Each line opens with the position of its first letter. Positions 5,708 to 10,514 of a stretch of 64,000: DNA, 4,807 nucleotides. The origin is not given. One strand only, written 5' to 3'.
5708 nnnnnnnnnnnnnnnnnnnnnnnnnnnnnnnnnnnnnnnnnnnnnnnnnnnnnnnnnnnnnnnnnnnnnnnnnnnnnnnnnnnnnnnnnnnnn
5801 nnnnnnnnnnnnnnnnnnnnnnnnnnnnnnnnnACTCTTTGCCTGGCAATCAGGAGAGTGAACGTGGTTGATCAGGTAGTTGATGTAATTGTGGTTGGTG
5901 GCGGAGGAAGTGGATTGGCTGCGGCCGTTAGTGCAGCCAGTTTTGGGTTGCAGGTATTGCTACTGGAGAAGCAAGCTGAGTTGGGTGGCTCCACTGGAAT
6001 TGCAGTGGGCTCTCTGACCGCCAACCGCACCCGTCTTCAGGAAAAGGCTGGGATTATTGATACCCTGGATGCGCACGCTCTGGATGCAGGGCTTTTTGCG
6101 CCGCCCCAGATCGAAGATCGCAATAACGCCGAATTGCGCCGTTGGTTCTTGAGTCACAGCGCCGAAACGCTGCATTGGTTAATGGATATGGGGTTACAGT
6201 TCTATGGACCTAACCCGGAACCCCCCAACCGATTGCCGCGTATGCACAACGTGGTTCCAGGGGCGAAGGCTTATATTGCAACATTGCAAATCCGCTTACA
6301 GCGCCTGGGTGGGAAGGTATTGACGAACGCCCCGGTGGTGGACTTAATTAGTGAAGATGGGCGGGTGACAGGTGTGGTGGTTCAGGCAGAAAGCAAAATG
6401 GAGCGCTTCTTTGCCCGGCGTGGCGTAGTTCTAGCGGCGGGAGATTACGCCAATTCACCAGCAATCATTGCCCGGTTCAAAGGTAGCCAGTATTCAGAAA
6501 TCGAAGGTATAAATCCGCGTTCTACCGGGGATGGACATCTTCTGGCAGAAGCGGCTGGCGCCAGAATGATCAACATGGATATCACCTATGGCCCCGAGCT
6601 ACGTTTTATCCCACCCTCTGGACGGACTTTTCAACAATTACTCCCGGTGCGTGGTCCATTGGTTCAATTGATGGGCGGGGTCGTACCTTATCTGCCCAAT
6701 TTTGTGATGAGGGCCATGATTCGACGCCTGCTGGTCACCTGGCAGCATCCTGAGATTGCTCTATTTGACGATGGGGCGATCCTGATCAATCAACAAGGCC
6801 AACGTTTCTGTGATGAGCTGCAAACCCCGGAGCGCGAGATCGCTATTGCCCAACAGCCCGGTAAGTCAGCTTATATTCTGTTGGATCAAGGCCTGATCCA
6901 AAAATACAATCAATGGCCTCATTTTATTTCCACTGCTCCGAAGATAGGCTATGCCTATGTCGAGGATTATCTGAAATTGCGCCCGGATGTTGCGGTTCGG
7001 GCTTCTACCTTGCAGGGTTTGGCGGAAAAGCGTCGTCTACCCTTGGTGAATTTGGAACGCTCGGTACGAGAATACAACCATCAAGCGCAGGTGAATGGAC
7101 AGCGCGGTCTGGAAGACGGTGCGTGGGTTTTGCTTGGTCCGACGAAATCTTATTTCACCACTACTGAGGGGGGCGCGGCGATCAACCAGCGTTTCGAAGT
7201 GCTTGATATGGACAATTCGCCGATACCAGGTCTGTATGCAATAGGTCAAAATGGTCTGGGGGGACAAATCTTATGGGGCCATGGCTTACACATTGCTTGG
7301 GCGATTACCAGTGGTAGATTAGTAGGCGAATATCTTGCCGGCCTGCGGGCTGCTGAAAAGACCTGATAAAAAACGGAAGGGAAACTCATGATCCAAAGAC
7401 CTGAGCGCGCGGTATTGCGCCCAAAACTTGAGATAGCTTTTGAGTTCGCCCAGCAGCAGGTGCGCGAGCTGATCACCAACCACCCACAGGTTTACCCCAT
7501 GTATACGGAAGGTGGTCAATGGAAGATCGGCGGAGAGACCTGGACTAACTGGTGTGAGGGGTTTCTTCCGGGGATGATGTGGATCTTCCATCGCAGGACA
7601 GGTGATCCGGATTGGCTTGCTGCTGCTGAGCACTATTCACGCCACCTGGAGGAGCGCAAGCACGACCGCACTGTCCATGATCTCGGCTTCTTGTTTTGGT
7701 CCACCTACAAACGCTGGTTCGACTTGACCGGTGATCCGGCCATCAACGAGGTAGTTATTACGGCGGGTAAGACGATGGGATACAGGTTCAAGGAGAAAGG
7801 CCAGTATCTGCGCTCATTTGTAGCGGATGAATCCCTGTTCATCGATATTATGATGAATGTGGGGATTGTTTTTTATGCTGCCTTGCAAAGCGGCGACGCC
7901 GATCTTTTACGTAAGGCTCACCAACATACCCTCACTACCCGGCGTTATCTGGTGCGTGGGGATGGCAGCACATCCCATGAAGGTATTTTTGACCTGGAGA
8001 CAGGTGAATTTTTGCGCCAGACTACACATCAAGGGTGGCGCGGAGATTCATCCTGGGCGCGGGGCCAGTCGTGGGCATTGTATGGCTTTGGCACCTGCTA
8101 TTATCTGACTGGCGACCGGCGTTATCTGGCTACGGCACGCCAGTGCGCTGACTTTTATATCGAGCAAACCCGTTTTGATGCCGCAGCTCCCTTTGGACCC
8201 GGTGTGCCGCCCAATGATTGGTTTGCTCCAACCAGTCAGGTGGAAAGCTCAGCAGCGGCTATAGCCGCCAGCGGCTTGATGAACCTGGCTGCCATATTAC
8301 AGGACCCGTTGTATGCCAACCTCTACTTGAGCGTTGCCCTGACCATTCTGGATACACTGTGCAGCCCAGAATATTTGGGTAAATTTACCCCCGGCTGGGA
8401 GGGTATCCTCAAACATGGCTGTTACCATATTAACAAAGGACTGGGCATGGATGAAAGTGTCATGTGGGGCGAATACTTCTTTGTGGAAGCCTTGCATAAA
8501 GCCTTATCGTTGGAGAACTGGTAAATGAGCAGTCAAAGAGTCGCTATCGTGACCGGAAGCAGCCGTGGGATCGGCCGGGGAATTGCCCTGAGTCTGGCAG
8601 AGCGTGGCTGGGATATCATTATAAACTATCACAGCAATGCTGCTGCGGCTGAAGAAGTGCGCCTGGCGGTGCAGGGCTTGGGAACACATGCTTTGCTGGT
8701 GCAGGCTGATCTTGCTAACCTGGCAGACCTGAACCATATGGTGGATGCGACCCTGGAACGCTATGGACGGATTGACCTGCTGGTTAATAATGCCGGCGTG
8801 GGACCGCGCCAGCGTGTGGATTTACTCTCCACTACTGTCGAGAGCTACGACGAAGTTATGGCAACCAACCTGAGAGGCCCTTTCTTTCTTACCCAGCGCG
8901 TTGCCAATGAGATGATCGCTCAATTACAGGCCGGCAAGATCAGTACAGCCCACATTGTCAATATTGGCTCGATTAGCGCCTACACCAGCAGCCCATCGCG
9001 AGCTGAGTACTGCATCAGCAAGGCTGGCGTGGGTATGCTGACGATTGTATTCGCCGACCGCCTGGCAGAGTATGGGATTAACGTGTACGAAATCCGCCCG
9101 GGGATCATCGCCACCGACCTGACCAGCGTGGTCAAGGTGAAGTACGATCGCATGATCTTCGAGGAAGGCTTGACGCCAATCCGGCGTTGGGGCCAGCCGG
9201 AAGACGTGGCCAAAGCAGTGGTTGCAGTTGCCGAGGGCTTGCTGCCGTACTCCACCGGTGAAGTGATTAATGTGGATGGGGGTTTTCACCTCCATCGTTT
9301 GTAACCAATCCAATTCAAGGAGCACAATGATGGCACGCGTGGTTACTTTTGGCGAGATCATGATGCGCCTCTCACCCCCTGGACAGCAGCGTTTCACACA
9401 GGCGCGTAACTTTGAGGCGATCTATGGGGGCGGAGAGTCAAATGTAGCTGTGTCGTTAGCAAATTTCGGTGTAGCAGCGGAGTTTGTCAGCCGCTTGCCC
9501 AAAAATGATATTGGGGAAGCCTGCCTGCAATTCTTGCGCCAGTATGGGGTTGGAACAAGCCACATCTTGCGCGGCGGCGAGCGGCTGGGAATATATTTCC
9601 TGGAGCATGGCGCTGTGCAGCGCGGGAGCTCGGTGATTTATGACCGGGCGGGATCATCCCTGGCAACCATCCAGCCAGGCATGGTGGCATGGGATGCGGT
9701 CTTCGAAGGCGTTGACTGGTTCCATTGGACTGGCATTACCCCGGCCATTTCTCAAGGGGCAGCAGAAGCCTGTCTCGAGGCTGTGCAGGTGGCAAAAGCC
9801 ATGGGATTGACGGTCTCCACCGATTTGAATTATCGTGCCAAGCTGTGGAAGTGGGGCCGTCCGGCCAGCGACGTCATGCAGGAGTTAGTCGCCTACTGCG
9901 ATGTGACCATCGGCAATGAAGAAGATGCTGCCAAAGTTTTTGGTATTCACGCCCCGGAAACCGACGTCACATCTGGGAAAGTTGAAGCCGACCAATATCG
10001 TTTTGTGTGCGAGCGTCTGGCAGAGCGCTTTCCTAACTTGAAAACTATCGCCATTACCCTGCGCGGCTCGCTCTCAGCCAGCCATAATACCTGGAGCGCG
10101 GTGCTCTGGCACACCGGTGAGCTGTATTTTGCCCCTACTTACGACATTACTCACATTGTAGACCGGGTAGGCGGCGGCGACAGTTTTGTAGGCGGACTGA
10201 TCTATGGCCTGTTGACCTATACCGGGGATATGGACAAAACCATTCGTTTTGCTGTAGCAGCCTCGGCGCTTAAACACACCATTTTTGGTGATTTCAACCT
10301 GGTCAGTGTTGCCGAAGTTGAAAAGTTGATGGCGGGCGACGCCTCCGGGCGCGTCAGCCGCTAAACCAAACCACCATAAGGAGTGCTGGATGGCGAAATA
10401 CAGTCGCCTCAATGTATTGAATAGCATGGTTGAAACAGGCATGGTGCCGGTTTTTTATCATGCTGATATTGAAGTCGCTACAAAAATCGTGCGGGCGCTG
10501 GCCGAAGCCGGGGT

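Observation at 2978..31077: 28-kb orphan catabolic island joining uronate, CoA-thioester, Zn-thiol and enolase chemistries: candidate undescribed pathway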

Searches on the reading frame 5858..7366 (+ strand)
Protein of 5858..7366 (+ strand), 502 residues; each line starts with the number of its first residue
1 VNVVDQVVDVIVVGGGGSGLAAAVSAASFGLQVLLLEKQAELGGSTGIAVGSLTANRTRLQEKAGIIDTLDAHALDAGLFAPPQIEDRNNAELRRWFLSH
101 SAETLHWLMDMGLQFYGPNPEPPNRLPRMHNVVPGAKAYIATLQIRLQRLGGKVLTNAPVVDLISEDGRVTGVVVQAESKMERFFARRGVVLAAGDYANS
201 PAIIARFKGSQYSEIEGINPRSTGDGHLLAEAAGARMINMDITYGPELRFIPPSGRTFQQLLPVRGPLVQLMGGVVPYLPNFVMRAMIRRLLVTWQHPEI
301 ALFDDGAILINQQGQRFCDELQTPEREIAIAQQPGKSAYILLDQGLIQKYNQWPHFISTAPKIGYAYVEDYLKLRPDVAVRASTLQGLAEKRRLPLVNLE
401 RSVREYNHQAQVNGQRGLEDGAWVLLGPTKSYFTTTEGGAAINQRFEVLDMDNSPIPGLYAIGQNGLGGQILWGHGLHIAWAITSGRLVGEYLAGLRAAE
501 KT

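Call 3: search_protein_families(library=pfam, proteins=[window:5858-7366:+])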
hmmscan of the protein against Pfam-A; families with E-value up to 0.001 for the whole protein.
window:5858-7366:+ (502 aa): 10 families
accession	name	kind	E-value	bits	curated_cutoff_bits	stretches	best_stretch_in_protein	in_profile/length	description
PF00890.30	FAD_binding_2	-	4.4e-44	151.8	20.4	2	9-240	1-247/414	FAD binding domain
PF01266.30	DAO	-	2.2e-15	57.5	27.9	1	9-201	1-208/353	FAD dependent oxidoreductase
PF12831.13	FAD_oxidored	-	2.8e-12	47.1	27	1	9-187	1-138/416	FAD dependent oxidoreductase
PF03486.20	HI0933_like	-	4.5e-11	43.1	50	1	9-491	2-243/244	HI0933-like protein Rossmann domain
PF01946.23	Thi4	-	4.6e-08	33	26.2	1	7-47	17-58/235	Thi4 family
PF01134.28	GIDA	-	7.5e-07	29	22.1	1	9-40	1-32/391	Glucose inhibited division protein A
PF13450.12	NAD_binding_8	-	1.8e-05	25.4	21.9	1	12-45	1-34/68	NAD(P)-binding Rossmann-like domain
PF07992.20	Pyr_redox_2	-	5.8e-05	23.1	26.1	0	9-41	2-34/291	Pyridine nucleotide-disulphide oxidoreductase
PF01494.25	FAD_binding_3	-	0.00023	21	22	1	8-89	2-81/349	FAD binding domain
PF00070.33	Pyr_redox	-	0.00031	21.6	22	0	10-50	2-42/82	Pyridine nucleotide-disulphide oxidoreductase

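Call 6: search_protein_families(library=ncbifam, proteins=[window:5858-7366:+], max_evalue=0.00001)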
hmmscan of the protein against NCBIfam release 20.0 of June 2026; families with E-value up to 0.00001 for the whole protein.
window:5858-7366:+ (502 aa): 42 families (the best 25 are shown)
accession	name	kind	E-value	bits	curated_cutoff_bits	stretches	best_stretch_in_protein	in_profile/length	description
TIGR01813.1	flavo_cyto_c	subfamily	5.3e-47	160.5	285.45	2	9-242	1-236/444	flavocytochrome c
NF005064.0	PRK06481.1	equivalog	1.5e-41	142.7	542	2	6-241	60-294/506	flavocytochrome c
NF009478.0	PRK12844.1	equivalog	4.1e-40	137.6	789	2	136-411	209-440/559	3-ketosteroid-delta-1-dehydrogenase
NF053717.1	VnlPnlRedVprA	equivalog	3.1e-36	125.2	600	2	7-241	6-238/481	vinyl phenol reductase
NF005511.0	PRK07121.1-4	equivalog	1.4e-34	119.4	466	2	4-117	17-126/553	FAD-binding protein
NF005510.0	PRK07121.1-3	subfamily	2e-34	119.2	481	3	133-244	176-289/492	FAD-binding protein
NF005882.1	PRK07843.1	equivalog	7.5e-34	117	788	2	133-247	198-314/547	3-oxosteroid 1-dehydrogenase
NF009477.0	PRK12843.1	equivalog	2.2e-33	115.6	758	2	5-108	14-113/578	FAD-dependent oxidoreductase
NF006130.0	PRK08274.1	equivalog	4.5e-33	114.7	369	1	6-215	4-210/467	FAD-dependent tricarballylate dehydrogenase TcuA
NF004789.0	PRK06134.1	subfamily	1e-32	113.5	747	2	128-237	209-320/581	FAD-dependent oxidoreductase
NF009473.0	PRK12835.1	subfamily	1.6e-29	102.9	837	2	3-69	7-73/585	FAD-binding protein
NF009474.0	PRK12837.1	equivalog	1.8e-25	89.8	675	2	129-244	165-281/513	FAD-binding protein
NF009479.0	PRK12845.1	equivalog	1.9e-24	86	793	2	133-243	215-326/566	3-ketosteroid-delta-1-dehydrogenase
NF009476.0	PRK12839.1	equivalog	9.3e-23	80.2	940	2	7-71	8-72/572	FAD-dependent oxidoreductase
NF053676.1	4oxCHCAChcC1Cy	equivalog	1.6e-21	76.4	1000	1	8-107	2-97/528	4-oxocyclohexanecarboxylate 2-dehydrogenase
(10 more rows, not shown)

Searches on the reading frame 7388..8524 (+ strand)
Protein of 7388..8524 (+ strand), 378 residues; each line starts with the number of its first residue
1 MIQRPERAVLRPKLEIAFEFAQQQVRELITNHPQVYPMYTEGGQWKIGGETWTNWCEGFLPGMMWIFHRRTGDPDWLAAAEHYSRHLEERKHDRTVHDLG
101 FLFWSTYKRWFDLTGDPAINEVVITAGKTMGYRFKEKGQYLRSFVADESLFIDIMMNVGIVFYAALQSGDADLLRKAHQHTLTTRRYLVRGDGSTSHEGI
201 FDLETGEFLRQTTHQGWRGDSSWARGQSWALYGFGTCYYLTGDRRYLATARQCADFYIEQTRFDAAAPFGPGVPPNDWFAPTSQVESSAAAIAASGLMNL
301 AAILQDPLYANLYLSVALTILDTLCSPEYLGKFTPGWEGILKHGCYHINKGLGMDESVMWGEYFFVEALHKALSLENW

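Call 3: search_protein_families(library=pfam, proteins=[window:7388-8524:+])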
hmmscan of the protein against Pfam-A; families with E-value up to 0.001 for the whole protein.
window:7388-8524:+ (378 aa): 1 family
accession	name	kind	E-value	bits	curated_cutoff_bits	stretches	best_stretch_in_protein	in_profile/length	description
PF07470.19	Glyco_hydro_88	-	2.9e-09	36.8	26.6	1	50-235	24-211/352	Glycosyl Hydrolase Family 88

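Call 6: search_protein_families(library=ncbifam, proteins=[window:7388-8524:+], max_evalue=0.00001)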
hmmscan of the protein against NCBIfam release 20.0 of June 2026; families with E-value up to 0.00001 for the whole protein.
window:7388-8524:+ (378 aa): 0 families

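Call 13: search_solved_structures(query=window:7388-8524:+, max_evalue=1)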
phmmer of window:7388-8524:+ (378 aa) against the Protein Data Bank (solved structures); distinct sequences matched with E-value up to 1: 9.
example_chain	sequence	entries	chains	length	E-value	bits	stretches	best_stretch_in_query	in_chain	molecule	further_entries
1vd5_A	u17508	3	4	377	1.1e-43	153.1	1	39-370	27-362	unsaturated glucuronyl hydrolase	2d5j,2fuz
2ahf_A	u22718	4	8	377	4.7e-43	150.9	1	39-370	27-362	unsaturated glucuronyl hydrolase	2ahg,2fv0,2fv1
3wiw_A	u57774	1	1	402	1.7e-38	135.9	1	54-372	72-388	Glycosyl hydrolase family 88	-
2zzr_A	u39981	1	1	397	3.4e-35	125.1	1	11-371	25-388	Unsaturated glucuronyl hydrolase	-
3anj_A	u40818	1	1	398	3.4e-35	125.1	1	11-371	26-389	Putative uncharacterized protein gbs1889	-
3vxd_A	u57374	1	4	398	1.5e-34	122.9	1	11-371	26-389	Putative uncharacterized protein gbs1889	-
3ani_A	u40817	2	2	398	1.6e-34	122.9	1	11-371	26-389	Putative uncharacterized protein gbs1889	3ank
3wux_A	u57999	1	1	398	1.6e-34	122.9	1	11-371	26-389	Unsaturated chondroitin disaccharide hydrolase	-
7qrr_F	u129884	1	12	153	0.87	11.8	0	266-316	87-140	NMV_189 protein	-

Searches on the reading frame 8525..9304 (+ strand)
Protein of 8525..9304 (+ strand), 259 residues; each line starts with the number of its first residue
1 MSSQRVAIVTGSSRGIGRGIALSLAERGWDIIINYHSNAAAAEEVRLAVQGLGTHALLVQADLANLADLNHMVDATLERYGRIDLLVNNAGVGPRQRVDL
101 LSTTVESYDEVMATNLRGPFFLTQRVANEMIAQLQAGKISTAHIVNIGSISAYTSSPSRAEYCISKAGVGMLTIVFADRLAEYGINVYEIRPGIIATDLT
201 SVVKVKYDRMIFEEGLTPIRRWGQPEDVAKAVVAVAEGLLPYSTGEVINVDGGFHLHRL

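Call 3: search_protein_families(library=pfam, proteins=[window:8525-9304:+])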
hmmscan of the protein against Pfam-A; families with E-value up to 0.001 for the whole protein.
window:8525-9304:+ (259 aa): 4 families
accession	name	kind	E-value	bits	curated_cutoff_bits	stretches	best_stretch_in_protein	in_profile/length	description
PF13561.12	adh_short_C2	-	1.1e-50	172.8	27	1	13-255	5-236/236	Enoyl-(Acyl carrier protein) reductase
PF00106.31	adh_short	-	3e-45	154.6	26.6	1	5-202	1-189/195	short chain dehydrogenase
PF08659.16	KR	-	3.2e-09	37.4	22.6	1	8-164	4-151/180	KR domain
PF01370.27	Epimerase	-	8.8e-06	25.7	20.9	0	8-249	2-238/240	NAD dependent epimerase/dehydratase family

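Call 6: search_protein_families(library=ncbifam, proteins=[window:8525-9304:+], max_evalue=0.00001)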
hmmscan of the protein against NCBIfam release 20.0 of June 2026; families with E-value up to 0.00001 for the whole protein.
window:8525-9304:+ (259 aa): 225 families (the best 25 are shown)
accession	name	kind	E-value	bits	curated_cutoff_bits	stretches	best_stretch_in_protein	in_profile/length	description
NF009386.0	PRK12745.1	equivalog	3.1e-97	324.7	250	1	2-259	3-259/259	3-ketoacyl-ACP reductase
NF009384.0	PRK12743.1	equivalog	9.7e-54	182.3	264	1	3-256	5-249/258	SDR family oxidoreductase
TIGR01830.1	3oxo_ACP_reduc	equivalog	3.6e-53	180.7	297.75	1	7-254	1-238/239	3-oxoacyl-[acyl-carrier-protein] reductase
NF005559.1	PRK07231.1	subfamily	4.5e-53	180.3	215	1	3-254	3-247/249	glucose 1-dehydrogenase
NF053807.1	RhamDHLra1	equivalog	3.6e-49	167.7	400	1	4-255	4-248/252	L-rhamnose 1-dehydrogenase Lra1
NF004198.0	PRK05653.1-3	equivalog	9.7e-49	166.1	296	1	3-256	6-248/248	3-oxoacyl-ACP reductase FabG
TIGR01832.1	kduD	equivalog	1.6e-48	165.4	338.85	1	5-254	6-245/248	2-dehydro-3-deoxy-D-gluconate 5-dehydrogenase KduD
NF005390.0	PRK06935.1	equivalog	2.9e-48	164.5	369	1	4-254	15-255/258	2-dehydro-3-deoxy-D-gluconate 5-dehydrogenase KduD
NF009464.0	PRK12824.1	subfamily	1.5e-45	155.8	269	1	4-257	2-245/245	3-oxoacyl-ACP reductase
NF004777.0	PRK06123.1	equivalog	1e-44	152.9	383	1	3-253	2-248/249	SDR family oxidoreductase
NF006070.0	PRK08213.1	subfamily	2.1e-44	152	279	1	5-255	13-257/259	gluconate 5-dehydrogenase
NF005400.0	PRK06947.1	equivalog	2.6e-44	151.3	367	1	3-253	5-251/252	SDR family oxidoreductase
NF009466.0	PRK12826.1-2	subfamily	5.5e-44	150.5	222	1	3-254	2-244/248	3-oxoacyl-ACP reductase FabG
NF006528.0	PRK08993.1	subfamily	5.9e-44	150.4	430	1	5-254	11-250/253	2-dehydro-3-deoxy-D-gluconate 5-dehydrogenase KduD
NF004847.0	PRK06198.1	subfamily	8.3e-44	149.8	240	1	4-251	7-252/269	oxidoreductase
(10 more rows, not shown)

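Call 68: search_solved_structures(query=window:8525-9304:+, max_evalue=1e-30)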
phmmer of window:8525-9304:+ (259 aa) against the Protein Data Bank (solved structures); distinct sequences matched with E-value up to 1e-30: 29.
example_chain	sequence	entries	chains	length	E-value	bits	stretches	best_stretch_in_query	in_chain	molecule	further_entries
4da9_A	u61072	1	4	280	7.5e-62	212.4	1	4-259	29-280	Short-chain dehydrogenase/reductase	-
4one_A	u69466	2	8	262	7.7e-54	186.1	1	2-258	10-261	3-oxoacyl-(Acyl-carrier protein) reductase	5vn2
2uvd_A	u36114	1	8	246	3.3e-48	167.7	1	4-254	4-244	3-OXOACYL-(ACYL-CARRIER-PROTEIN) REDUCTASE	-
4jro_A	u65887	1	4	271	4.5e-42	147.6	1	5-254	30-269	FabG protein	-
4rzh_A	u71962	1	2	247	5.9e-42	147.2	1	4-254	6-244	3-oxoacyl-[acyl-carrier protein] reductase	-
4dml_A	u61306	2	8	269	1e-41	146.5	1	4-254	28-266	3-oxoacyl-[acyl-carrier-protein] reductase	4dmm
3osu_A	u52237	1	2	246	1.5e-40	142.6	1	4-255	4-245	3-oxoacyl-[acyl-carrier-protein] reductase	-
3sj7_A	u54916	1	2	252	2e-40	142.3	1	4-255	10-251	3-oxoacyl-(Acyl-carrier-protein) reductase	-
2hq1_A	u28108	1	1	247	2e-39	138.9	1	5-254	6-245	Glucose/ribitol dehydrogenase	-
4jig_A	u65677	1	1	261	1.5e-38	136.1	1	2-253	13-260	Dehydrogenase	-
9ng1_A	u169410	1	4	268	8.7e-38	133.6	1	3-255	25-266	2,3-dihydroxy-2,3-dihydro-p-cumate dehydrogenase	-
1edo_A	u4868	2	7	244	2.6e-36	128.7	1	6-254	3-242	BETA-KETO ACYL CARRIER PROTEIN REDUCTASE | KETOACYL REDUCTASE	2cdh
8bci_A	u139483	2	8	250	4.3e-36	128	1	5-253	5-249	Probable short-chain dehydrogenase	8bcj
7sub_A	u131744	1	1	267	1.3e-35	126.5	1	5-256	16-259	3-oxoacyl-reductase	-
4e3z_A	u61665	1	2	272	1.4e-35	126.4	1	1-253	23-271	Putative oxidoreductase protein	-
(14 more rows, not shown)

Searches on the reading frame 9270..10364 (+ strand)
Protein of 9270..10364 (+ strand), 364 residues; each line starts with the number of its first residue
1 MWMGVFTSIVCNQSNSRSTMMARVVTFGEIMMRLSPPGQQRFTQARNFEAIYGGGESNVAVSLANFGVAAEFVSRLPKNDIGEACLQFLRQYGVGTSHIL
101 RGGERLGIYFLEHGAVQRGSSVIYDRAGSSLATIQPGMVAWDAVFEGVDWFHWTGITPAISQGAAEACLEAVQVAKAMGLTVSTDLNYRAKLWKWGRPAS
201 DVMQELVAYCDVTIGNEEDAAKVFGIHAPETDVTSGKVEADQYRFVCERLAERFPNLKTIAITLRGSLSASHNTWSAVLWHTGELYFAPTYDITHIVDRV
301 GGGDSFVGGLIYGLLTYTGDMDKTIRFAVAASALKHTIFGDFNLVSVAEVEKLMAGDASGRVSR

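Call 3: search_protein_families(library=pfam, proteins=[window:9270-10364:+])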
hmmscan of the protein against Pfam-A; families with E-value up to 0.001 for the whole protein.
window:9270-10364:+ (364 aa): 1 family
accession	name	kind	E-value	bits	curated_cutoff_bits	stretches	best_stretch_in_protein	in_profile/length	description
PF00294.29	PfkB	-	7.6e-37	127.7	25.8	1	21-335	1-289/302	pfkB family carbohydrate kinase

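Call 6: search_protein_families(library=ncbifam, proteins=[window:9270-10364:+], max_evalue=0.00001)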
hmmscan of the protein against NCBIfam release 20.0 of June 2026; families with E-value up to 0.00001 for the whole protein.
window:9270-10364:+ (364 aa): 16 families
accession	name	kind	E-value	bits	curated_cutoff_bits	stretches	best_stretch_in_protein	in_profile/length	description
NF041633.1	trifunc_aldol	exception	1.6e-156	522.1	700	1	14-364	234-580/580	KHG/KDPG aldolase/sugar kinase fusion protein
NF041332.1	KDG_KDGal_kin_Halo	equivalog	7.3e-70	235.9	440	1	21-364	1-320/320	bifunctional 2-dehydro-3-deoxygluconokinase/2-dehydro-3-deoxygalactonokinase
NF040938.1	KDG_KDGal_kin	equivalog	1.4e-37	129.5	400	2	24-233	1-207/305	bifunctional 2-dehydro-3-deoxygluconokinase/2-dehydro-3-deoxygalactonokinase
TIGR04382.1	myo_inos_iolC_N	equivalog_domain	6.7e-31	107.7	300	1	24-334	4-288/309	5-dehydro-2-deoxygluconokinase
NF006957.1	PRK09434.1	equivalog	3.9e-15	56.1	450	1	22-338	2-289/302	fructokinase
TIGR02152.1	D_ribokin_bact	equivalog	1e-12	48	299.65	0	198-340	163-285/298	ribokinase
NF052444.1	DhDoxglucKinKdgK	equivalog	5e-12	45.8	400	1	24-230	3-209/303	2-dehydro-3-deoxygluconokinase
NF008353.0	PRK11142.1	equivalog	1.3e-11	44.5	341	1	43-343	29-291/307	ribokinase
NF053626.1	RibKinHalex1628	equivalog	4.5e-11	42.8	330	0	52-227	37-194/293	ATP-dependent ribose-1-phosphate kinase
NF049991.1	TagKinase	equivalog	5.6e-10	38.5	420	1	22-227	8-212/321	tagatose kinase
NF041134.1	R1P_kin_Thcocales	equivalog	1.1e-09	38.1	500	0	44-103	28-87/291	ADP-dependent ribose-1-phosphate kinase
NF007321.0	PRK09813.1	equivalog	4.9e-08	32.8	247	0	50-99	20-70/261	fructoselysine 6-kinase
NF047869.1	myo_kin_aldol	exception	9.1e-08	30.9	600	0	41-197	27-181/586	bifunctional 5-dehydro-2-deoxygluconokinase/5-dehydro-2-deoxyphosphogluconate aldolase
NF007068.0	PRK09513.1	equivalog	9.2e-08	31.6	432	1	292-335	243-285/312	1-phosphofructokinase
TIGR03168.1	1-PFK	subfamily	1.9e-06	27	216.4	1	278-353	226-298/305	hexose kinase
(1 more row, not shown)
